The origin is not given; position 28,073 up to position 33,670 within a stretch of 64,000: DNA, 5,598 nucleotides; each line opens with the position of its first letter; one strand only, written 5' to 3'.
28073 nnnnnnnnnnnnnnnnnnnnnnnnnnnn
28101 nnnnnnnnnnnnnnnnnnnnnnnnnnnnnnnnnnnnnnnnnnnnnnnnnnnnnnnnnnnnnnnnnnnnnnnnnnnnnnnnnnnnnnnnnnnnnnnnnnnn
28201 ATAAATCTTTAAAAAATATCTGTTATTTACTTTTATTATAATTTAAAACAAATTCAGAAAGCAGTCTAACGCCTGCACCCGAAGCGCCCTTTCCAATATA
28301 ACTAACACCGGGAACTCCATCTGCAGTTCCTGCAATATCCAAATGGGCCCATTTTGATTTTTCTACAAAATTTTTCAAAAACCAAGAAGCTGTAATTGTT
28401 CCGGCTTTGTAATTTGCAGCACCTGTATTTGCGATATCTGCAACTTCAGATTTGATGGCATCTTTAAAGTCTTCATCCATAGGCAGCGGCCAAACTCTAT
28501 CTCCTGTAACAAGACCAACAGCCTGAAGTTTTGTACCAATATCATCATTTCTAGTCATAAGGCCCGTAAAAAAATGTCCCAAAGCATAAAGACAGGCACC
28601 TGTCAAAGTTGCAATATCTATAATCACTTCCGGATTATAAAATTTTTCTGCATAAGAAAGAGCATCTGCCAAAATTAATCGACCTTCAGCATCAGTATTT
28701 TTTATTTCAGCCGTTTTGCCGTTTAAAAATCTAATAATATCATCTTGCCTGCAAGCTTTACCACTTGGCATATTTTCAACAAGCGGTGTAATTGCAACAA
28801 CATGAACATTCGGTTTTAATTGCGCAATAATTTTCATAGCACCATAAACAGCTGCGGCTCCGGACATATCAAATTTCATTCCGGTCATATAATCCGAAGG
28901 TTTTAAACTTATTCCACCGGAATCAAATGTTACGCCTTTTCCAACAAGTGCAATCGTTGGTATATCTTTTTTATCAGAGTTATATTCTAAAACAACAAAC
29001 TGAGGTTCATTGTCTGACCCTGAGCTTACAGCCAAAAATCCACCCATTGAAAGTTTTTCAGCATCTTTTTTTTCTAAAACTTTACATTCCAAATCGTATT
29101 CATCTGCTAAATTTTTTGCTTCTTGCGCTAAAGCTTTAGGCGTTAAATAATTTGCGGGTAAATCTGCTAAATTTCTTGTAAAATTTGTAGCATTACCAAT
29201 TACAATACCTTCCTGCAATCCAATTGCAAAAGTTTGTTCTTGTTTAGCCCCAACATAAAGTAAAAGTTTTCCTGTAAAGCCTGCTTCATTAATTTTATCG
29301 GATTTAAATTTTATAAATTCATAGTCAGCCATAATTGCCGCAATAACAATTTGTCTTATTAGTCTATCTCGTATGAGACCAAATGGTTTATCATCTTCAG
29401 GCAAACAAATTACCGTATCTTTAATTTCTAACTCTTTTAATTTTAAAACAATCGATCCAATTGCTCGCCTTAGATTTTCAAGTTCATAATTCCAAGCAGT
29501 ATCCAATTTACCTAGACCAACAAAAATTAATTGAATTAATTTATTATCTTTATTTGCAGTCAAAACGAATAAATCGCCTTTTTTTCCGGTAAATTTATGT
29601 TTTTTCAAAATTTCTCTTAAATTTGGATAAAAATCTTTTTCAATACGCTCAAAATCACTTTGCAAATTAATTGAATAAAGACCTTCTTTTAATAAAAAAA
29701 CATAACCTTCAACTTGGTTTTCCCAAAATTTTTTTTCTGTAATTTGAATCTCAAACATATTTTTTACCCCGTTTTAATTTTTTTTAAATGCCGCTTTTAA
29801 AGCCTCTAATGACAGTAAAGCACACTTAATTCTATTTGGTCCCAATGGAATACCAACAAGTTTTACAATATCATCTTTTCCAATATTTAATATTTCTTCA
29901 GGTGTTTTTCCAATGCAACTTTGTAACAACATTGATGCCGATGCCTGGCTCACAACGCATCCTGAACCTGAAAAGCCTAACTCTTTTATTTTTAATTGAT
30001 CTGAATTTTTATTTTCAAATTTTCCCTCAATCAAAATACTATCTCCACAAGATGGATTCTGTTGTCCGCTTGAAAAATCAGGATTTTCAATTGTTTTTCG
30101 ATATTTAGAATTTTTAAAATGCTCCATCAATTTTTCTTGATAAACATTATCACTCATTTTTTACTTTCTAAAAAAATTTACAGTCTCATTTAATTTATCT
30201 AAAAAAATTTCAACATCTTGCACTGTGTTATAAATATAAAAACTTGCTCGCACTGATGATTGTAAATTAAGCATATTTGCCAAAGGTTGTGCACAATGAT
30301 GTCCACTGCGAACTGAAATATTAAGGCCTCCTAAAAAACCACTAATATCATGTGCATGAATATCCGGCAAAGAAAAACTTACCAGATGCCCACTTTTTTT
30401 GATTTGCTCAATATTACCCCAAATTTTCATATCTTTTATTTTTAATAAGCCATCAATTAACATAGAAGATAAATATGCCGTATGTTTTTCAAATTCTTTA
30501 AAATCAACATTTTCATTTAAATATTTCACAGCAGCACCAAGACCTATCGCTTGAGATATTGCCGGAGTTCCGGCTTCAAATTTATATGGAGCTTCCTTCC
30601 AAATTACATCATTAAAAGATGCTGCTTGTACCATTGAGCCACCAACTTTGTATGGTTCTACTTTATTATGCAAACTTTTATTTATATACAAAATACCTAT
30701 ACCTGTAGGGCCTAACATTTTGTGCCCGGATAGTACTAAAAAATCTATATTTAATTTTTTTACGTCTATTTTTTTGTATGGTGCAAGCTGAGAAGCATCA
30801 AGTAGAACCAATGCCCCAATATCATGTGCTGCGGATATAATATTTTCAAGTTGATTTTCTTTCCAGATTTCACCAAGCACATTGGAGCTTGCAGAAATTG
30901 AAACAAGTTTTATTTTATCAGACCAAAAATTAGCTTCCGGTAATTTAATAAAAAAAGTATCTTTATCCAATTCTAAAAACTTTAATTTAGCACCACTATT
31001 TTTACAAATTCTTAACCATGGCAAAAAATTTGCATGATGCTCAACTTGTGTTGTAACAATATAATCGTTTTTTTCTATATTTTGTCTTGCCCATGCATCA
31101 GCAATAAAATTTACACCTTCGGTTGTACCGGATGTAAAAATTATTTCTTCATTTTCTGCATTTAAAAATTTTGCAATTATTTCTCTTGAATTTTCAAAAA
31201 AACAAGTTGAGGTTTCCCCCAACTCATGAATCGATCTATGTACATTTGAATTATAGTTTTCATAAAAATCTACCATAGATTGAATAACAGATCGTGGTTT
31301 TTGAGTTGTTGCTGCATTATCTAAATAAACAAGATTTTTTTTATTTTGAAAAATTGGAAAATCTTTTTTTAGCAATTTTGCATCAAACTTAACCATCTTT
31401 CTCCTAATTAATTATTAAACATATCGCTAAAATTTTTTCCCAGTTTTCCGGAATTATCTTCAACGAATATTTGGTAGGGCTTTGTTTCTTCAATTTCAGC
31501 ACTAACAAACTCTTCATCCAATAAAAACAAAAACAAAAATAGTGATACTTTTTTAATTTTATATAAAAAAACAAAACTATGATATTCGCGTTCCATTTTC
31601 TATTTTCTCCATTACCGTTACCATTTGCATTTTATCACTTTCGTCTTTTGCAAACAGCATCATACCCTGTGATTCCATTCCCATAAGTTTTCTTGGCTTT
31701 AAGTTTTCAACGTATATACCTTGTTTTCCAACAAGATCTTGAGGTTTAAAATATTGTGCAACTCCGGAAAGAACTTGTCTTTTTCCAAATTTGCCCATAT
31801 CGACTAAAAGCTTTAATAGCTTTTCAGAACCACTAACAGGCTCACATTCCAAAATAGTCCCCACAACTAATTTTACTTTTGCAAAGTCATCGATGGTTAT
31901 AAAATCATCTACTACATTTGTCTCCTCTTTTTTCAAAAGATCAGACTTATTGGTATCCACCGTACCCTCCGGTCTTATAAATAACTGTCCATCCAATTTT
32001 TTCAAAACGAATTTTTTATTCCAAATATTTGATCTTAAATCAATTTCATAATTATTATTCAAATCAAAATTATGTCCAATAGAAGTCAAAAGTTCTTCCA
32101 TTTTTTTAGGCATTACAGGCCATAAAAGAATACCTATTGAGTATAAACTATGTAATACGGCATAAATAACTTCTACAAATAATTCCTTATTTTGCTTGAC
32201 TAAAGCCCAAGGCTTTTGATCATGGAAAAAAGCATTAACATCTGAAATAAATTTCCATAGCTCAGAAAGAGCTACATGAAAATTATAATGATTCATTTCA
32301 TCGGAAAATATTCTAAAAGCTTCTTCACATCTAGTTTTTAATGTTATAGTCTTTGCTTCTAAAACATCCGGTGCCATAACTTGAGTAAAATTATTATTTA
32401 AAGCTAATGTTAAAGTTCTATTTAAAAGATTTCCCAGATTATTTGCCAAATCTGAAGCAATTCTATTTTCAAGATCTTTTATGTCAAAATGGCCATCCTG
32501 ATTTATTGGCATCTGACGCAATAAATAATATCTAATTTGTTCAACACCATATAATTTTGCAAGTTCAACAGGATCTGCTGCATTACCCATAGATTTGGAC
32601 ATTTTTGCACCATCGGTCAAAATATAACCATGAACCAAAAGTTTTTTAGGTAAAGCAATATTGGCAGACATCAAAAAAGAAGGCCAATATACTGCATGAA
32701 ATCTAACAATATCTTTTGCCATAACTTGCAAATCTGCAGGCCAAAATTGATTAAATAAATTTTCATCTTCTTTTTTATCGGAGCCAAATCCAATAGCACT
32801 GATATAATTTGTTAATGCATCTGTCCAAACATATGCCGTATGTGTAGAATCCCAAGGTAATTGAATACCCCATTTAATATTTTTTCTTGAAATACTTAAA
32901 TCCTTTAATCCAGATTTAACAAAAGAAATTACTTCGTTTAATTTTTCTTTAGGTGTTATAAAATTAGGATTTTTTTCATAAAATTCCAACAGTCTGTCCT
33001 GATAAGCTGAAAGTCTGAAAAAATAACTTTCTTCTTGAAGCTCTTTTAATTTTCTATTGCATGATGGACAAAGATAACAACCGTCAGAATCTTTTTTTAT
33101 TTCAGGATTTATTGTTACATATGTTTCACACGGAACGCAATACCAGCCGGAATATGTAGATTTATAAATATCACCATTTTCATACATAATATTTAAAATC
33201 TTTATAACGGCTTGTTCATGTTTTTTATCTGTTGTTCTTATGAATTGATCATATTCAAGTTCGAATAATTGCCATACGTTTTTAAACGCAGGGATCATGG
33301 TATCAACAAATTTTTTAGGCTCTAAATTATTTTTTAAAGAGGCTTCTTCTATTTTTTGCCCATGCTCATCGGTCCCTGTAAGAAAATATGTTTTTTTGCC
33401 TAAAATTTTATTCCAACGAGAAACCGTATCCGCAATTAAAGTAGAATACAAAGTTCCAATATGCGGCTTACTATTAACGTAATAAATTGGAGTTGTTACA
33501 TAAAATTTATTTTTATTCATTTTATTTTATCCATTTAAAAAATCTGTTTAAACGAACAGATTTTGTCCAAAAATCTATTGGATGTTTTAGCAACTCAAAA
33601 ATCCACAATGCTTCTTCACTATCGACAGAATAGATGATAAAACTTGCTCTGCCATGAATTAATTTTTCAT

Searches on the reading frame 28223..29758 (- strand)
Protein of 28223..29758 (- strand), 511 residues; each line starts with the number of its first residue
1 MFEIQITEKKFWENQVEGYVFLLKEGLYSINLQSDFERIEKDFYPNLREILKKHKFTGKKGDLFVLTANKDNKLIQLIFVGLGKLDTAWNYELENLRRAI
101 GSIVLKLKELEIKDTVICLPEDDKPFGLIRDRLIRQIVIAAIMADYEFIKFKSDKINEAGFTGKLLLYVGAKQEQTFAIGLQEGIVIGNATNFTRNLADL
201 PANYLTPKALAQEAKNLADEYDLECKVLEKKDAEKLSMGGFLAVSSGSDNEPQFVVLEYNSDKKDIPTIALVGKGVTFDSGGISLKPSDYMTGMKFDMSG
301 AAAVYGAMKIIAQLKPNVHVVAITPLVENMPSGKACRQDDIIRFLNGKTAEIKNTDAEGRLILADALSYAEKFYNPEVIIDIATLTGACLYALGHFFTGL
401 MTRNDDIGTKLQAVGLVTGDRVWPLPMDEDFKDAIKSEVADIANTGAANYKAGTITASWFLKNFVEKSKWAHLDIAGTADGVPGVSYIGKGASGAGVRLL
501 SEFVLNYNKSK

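Call 58: search_protein_families(library=pfam, proteins=[window:28223-29758:-], max_evalue=1)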
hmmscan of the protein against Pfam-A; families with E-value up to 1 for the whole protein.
window:28223-29758:- (511 aa): 2 families
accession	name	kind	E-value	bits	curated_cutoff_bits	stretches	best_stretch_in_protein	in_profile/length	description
PF00883.26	Peptidase_M17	-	6.4e-122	407.1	25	1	192-500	1-309/310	Cytosol aminopeptidase family, catalytic domain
PF02789.23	Peptidase_M17_N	-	2.4e-16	60.3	23.4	1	37-155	15-129/129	Cytosol aminopeptidase family, N-terminal domain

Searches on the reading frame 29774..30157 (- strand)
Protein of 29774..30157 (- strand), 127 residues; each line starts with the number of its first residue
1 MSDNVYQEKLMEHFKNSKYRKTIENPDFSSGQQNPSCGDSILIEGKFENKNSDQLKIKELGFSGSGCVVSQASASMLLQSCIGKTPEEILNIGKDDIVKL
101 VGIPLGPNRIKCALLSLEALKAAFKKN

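Call 58: search_protein_families(library=pfam, proteins=[window:29774-30157:-], max_evalue=1)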
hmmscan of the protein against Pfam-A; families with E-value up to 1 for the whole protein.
window:29774-30157:- (127 aa): 1 family
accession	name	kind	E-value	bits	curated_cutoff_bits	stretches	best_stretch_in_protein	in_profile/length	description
PF01592.21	NifU_N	-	1.8e-19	70.6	22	1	6-126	2-119/127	NifU-like N terminal domain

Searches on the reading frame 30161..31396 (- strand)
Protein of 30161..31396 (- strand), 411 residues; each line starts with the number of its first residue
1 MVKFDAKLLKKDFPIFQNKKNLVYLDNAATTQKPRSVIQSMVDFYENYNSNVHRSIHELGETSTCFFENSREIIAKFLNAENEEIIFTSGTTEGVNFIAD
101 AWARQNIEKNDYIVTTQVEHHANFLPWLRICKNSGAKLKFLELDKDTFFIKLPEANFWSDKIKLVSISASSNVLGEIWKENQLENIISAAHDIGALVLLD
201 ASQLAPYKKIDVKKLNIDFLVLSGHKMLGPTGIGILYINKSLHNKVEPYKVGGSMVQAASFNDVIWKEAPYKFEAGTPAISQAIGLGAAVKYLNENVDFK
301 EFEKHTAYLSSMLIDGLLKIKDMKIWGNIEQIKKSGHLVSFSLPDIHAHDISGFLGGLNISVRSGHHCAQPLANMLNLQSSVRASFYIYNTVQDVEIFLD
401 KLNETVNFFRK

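Call 58: search_protein_families(library=pfam, proteins=[window:30161-31396:-], max_evalue=1)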
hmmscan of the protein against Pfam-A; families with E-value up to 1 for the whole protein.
window:30161-31396:- (411 aa): 5 families
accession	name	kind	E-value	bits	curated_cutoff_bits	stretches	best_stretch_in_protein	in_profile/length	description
PF00266.25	Aminotran_5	-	2.1e-126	422.3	21.5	1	23-398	1-371/371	Aminotransferase class-V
PF00155.27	Aminotran_1_2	-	2.4e-05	24.1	19.7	1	33-201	18-186/361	Aminotransferase class I and II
PF01212.27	Beta_elim_lyase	-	0.031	14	27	1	149-258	117-233/288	Beta-eliminating lyase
PF01053.26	Cys_Met_Meta_PP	-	0.075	12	27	1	157-229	133-201/381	Cys/Met metabolism PLP-dependent enzyme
PF10686.14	YAcAr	-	0.2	11.9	28.2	1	80-106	26-52/66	YspA, cpYpsA-related SLOG family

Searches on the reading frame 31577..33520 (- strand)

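Call 58: search_protein_families(library=pfam, proteins=[window:31577-33520:-], max_evalue=1)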
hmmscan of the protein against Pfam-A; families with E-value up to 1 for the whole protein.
window:31577-33520:- (647 aa): 10 families
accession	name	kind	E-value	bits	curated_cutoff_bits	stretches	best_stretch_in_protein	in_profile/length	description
PF09334.17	tRNA-synt_1g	-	5e-103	345.3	20.1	1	6-370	1-391/391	tRNA synthetases class I (M)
PF00133.28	tRNA-synt_1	-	1.2e-29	103.8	22.7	2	2-222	21-244/414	tRNA synthetases class I (I, L, M and V)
PF01588.26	tRNA_bind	-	1.6e-23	83.1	27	1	551-645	1-96/96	Putative tRNA binding domain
PF01406.26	tRNA-synt_1e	-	2.9e-08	33.9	27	2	293-336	240-283/301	tRNA synthetases class I (C) catalytic domain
PF08264.19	Anticodon_1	-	9.3e-06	26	25.1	1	396-489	6-95/148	Anticodon-binding domain of tRNA ligase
PF01921.24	tRNA-synt_1f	-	0.0014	18.1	27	1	300-349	276-324/360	tRNA synthetases class I (K)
PF19303.5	Anticodon_3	-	0.0019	18.5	23.5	1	393-483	13-103/152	Anticodon binding domain of methionyl tRNA ligase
PF16455.10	UBD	-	0.026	15.1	27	1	56-123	16-80/103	Ubiquitin-binding domain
PF23550.1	zf_Tbcl_Rhp7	-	0.088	12.8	27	1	127-159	6-38/39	DNA repair protein rhp7 treble clef domain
PF23137.1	HVO_0758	-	0.33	11.3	27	1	115-161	10-55/55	HVO_0758 mu-protein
